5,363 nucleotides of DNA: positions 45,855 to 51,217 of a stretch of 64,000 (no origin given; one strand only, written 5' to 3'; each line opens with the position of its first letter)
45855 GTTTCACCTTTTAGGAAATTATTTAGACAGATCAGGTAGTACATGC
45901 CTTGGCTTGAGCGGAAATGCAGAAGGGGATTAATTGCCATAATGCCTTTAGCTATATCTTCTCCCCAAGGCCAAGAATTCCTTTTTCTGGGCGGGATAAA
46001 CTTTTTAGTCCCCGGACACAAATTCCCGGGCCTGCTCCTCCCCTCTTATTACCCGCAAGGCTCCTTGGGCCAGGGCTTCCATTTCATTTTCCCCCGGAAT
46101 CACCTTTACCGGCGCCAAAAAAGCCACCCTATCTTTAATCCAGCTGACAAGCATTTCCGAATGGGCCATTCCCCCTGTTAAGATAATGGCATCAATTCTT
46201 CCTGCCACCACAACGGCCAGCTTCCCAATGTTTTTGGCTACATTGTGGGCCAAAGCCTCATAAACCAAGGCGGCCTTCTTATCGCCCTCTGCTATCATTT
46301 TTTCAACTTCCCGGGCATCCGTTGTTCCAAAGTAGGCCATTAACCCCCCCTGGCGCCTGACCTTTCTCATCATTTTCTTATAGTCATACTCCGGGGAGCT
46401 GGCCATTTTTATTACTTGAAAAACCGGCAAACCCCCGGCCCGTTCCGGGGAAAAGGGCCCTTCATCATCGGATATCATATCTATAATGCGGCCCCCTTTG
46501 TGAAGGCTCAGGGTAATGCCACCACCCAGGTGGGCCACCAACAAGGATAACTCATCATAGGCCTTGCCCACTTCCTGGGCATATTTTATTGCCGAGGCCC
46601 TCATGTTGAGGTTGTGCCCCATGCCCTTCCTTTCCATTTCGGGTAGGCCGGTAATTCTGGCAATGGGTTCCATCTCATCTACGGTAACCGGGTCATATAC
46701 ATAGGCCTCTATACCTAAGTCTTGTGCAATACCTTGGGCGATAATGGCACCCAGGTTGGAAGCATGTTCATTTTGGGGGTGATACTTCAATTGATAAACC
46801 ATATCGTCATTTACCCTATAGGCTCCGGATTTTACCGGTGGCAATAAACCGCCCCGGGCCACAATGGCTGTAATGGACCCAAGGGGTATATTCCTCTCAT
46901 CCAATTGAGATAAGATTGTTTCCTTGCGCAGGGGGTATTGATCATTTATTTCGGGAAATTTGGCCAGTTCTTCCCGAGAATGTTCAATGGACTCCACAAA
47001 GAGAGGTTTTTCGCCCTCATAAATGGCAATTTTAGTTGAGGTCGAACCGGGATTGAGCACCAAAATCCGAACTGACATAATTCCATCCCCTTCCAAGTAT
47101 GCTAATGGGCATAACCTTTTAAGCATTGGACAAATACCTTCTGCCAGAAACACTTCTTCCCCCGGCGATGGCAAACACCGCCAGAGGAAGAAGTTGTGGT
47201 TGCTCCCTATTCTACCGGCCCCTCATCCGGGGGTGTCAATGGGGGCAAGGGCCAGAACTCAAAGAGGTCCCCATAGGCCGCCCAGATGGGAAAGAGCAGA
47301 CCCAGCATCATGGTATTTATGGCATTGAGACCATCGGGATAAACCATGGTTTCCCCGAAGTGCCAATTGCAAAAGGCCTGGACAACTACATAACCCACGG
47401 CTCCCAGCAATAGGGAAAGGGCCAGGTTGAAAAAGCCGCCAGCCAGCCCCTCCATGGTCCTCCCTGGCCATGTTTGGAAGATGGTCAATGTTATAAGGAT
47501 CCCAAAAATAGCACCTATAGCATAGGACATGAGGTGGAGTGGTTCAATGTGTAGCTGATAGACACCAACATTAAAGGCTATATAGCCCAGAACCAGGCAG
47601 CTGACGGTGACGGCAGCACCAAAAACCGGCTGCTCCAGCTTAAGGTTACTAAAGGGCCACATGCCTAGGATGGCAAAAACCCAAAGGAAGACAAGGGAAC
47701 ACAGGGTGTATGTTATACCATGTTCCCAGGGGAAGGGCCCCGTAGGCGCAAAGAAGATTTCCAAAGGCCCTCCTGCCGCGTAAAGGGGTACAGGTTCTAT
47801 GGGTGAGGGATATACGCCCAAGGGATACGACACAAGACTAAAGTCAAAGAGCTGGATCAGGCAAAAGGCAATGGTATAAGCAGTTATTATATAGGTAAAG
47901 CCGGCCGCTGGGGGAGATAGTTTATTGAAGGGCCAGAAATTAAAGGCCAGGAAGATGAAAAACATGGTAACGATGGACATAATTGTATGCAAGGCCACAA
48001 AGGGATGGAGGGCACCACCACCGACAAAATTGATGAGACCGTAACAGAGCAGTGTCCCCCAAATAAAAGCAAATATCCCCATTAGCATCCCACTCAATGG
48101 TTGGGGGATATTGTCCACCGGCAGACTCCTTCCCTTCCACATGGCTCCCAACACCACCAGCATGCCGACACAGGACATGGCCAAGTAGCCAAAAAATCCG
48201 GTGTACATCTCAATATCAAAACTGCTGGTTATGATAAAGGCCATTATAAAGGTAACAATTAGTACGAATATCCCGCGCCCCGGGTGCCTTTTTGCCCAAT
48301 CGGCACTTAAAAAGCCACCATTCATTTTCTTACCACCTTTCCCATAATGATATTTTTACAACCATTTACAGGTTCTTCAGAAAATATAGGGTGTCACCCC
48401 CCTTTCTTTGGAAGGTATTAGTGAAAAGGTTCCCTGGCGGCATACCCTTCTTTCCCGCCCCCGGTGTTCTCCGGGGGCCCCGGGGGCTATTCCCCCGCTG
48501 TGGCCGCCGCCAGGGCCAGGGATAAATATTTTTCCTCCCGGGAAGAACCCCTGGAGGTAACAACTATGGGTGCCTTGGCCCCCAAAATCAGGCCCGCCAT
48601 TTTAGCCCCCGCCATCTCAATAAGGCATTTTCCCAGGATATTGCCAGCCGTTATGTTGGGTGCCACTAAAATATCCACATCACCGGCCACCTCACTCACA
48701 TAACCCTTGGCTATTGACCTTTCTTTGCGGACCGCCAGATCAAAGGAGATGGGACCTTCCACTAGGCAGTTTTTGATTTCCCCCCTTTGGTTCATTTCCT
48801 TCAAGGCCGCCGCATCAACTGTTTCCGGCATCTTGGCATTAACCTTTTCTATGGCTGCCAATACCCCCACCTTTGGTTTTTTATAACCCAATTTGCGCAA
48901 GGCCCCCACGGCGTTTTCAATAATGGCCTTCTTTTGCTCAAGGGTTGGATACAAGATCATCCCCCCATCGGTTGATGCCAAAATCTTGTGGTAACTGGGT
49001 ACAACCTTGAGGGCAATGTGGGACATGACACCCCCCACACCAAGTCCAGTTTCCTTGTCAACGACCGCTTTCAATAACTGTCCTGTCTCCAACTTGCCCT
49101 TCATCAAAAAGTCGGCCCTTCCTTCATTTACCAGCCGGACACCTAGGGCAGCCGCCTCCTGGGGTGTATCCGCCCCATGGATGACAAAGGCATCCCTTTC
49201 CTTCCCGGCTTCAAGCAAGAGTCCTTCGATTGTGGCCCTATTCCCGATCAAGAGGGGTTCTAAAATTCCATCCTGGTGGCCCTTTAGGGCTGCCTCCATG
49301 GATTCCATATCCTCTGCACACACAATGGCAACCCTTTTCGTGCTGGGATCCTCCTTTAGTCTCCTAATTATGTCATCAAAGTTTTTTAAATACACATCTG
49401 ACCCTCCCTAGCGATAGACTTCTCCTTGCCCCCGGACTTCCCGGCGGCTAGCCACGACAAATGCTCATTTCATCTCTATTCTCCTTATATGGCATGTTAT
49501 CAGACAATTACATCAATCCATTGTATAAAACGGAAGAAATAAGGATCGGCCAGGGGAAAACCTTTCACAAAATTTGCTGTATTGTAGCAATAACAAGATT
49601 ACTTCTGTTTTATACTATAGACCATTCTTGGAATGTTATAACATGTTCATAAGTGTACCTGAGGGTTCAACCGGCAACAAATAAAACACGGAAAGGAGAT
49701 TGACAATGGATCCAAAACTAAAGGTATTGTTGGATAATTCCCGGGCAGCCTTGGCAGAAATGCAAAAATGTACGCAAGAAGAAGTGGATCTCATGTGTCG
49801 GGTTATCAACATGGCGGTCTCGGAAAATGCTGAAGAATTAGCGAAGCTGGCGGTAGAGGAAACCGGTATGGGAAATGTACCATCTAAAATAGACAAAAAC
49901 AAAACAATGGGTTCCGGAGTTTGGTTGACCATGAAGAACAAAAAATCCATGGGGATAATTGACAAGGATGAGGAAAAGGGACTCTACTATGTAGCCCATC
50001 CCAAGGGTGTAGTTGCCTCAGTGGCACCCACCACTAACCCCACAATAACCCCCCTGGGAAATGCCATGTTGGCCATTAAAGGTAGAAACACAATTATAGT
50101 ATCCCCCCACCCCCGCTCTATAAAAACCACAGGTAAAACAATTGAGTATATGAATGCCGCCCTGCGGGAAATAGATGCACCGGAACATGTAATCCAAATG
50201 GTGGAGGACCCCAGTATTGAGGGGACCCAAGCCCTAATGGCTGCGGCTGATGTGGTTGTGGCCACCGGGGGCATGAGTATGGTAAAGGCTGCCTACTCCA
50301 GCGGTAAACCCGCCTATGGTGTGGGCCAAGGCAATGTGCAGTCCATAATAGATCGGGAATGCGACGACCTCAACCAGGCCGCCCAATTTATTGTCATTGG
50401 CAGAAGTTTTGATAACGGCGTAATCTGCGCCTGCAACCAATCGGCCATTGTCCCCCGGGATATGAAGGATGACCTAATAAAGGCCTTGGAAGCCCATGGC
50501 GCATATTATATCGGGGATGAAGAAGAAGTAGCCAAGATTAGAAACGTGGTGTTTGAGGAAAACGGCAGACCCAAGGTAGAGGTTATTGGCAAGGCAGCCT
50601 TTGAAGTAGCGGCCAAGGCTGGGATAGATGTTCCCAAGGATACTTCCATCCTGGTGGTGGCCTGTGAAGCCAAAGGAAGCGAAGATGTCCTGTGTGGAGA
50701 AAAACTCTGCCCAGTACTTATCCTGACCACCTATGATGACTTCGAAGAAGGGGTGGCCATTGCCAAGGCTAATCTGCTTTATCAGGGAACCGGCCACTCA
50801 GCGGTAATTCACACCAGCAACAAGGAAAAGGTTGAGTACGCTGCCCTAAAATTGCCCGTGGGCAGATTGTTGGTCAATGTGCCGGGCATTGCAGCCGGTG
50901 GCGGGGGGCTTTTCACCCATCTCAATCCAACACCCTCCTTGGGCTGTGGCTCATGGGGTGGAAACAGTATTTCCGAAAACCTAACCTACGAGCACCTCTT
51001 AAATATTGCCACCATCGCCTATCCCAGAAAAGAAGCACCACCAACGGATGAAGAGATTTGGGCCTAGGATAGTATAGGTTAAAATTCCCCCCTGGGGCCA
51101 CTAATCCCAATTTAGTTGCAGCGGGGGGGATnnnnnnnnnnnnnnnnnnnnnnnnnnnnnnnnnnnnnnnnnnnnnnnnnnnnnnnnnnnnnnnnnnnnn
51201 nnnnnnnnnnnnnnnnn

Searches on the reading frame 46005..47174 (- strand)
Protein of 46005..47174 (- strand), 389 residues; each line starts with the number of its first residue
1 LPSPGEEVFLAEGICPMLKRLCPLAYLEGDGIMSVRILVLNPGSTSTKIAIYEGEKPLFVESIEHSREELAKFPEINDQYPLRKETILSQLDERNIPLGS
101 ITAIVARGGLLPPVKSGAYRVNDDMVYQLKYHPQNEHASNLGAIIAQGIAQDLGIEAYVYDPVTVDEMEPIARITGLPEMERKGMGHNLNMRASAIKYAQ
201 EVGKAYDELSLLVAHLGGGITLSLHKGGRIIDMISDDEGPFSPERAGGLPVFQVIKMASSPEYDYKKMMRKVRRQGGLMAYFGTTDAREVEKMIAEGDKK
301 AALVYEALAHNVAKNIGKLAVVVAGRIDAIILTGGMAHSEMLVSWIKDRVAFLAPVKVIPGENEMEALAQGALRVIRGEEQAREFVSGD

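Call 10: search_protein_families(library=pfam, proteins=[window:46005-47174:-], max_evalue=0.01)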
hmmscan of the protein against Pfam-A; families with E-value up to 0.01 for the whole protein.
window:46005-47174:- (389 aa): 3 families
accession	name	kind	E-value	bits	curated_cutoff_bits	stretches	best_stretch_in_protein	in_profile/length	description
PF00871.23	Acetate_kinase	-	1.5e-16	60.5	22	1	197-339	188-335/392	Acetokinase family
PF00480.26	ROK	-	0.00017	21.7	22.9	1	285-350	195-258/294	ROK family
PF01869.26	BcrAD_BadFG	-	0.00022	21.3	31.5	1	292-351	186-249/271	BadF/BadG/BcrA/BcrD ATPase family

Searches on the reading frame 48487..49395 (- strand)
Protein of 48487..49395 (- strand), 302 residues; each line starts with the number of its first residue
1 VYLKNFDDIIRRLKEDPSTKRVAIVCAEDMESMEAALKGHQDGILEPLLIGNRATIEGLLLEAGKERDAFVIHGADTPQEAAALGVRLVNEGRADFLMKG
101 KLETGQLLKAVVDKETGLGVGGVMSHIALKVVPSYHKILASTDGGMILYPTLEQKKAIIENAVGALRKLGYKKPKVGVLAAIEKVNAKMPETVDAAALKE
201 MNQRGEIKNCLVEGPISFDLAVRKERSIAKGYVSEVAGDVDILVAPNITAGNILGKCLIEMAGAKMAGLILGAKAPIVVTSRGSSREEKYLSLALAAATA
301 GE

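Call 10: search_protein_families(library=pfam, proteins=[window:48487-49395:-], max_evalue=0.01)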
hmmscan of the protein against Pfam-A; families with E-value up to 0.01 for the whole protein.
window:48487-49395:- (302 aa): 1 family
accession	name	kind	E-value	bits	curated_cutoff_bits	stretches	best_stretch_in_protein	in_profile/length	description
PF01515.24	PTA_PTB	-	3.1e-40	139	24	1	79-297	102-319/319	Phosphate acetyl/butaryl transferase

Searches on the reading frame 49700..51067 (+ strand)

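Call 10: search_protein_families(library=pfam, proteins=[window:49700-51067:+], max_evalue=0.01)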
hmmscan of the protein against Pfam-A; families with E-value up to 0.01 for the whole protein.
window:49700-51067:+ (455 aa): 2 families
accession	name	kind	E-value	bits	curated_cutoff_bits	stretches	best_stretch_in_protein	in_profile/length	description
PF00171.27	Aldedh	-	5.2e-26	91.6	23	1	11-395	35-425/461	Aldehyde dehydrogenase family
PF05343.19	Peptidase_M42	-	0.0036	16.9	23.2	0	25-143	164-276/292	M42 glutamyl aminopeptidase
